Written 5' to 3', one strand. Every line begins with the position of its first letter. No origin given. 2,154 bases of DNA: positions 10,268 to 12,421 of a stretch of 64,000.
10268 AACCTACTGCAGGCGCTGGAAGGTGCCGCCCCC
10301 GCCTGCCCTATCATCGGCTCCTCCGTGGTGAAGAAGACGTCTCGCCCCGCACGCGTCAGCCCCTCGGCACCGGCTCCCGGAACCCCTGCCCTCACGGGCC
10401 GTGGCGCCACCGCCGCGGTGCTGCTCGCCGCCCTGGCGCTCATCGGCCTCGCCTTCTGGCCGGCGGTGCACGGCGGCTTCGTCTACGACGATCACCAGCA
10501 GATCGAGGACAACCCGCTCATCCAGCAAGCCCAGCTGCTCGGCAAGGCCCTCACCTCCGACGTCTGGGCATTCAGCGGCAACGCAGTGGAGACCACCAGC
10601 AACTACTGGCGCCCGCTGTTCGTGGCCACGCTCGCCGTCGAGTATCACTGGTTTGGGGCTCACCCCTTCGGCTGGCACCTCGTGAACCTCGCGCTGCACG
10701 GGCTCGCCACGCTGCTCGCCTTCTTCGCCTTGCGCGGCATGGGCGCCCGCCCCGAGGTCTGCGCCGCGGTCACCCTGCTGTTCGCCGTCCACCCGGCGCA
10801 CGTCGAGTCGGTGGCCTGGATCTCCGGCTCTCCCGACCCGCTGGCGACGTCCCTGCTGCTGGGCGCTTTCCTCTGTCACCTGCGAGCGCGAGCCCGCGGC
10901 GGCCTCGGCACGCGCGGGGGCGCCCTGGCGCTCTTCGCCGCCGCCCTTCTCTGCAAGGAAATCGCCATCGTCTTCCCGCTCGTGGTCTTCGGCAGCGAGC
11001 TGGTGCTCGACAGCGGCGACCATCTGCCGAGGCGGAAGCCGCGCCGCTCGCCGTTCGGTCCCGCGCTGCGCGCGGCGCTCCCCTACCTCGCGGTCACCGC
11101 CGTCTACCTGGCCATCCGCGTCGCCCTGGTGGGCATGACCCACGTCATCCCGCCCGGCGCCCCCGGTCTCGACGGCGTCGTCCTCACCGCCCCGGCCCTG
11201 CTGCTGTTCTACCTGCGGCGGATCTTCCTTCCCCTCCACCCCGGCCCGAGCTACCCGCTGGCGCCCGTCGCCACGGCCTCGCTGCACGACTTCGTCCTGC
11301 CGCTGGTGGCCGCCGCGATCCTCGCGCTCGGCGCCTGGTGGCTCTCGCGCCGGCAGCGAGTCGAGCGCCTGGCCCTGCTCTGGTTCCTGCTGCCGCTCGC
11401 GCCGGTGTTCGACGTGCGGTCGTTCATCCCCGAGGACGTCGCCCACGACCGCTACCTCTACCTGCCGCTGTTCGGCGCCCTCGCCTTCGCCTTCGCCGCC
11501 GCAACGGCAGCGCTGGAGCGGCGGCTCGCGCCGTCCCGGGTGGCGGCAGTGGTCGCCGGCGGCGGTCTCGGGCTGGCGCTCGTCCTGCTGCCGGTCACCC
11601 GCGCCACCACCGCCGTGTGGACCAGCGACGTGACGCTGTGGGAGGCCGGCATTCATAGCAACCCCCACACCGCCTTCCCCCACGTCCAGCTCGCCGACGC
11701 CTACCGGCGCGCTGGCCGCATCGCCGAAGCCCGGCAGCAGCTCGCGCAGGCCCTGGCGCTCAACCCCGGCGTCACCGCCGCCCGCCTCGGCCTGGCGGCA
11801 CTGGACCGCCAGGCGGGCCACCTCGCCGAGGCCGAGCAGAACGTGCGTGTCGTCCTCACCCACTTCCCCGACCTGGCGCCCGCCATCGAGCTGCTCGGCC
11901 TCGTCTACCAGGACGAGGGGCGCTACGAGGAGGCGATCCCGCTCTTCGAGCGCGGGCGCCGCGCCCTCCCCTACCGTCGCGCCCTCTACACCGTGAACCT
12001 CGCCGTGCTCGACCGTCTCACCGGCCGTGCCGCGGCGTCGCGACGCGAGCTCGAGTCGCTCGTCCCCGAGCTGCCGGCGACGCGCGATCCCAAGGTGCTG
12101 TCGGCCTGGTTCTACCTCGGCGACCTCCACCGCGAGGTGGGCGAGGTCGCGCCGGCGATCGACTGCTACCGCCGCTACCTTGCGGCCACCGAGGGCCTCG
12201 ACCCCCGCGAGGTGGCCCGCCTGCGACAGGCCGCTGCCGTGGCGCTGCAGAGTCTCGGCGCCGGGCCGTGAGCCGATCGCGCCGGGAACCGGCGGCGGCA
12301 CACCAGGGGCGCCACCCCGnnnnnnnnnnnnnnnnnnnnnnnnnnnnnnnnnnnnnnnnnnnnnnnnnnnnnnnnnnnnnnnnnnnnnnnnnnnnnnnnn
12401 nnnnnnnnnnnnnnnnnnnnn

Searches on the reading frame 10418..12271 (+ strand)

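Call 43: search_protein_families(library=pfam, proteins=[window:10418-12271:+], max_evalue=0.001)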
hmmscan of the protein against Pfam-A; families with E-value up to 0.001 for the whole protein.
window:10418-12271:+ (617 aa): 12 families
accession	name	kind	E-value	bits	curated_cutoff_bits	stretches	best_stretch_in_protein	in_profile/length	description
PF07719.23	TPR_2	-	3e-13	49.2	27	1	421-451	3-33/34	Tetratricopeptide repeat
PF13424.12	TPR_12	-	4.9e-13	49.5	30.1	0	414-448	40-74/77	Tetratricopeptide repeat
PF00515.34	TPR_1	-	1.7e-11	43.8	27.8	0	493-512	7-26/34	Tetratricopeptide repeat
PF14559.12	TPR_19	-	2.2e-10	41.1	25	1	431-485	3-57/68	Tetratricopeptide repeat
PF13181.12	TPR_8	-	1.6e-09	37.6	25.7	0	489-512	3-26/34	Tetratricopeptide repeat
PF13428.12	TPR_14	-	2.8e-08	34.1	23.5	1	423-462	5-44/44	Tetratricopeptide repeat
PF13176.12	TPR_7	-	2.8e-08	33.6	27.9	0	489-512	1-24/36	Tetratricopeptide repeat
PF13174.12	TPR_6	-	3.4e-06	27.8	26.3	0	424-450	5-31/33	Tetratricopeptide repeat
PF13431.12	TPR_17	-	4e-06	27.1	24.4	0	409-440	3-34/34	Tetratricopeptide repeat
PF23914.1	TPR_CcmH_CycH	-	4.3e-06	27.1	42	1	425-518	56-152/158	Cytochrome c-type biogenesis protein H TPR domain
PF13432.12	TPR_16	-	3.5e-05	24.6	32.7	1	424-476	2-54/65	Tetratricopeptide repeat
PF13414.12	TPR_11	-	5.7e-05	23.2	26.8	0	427-450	2-25/42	TPR repeat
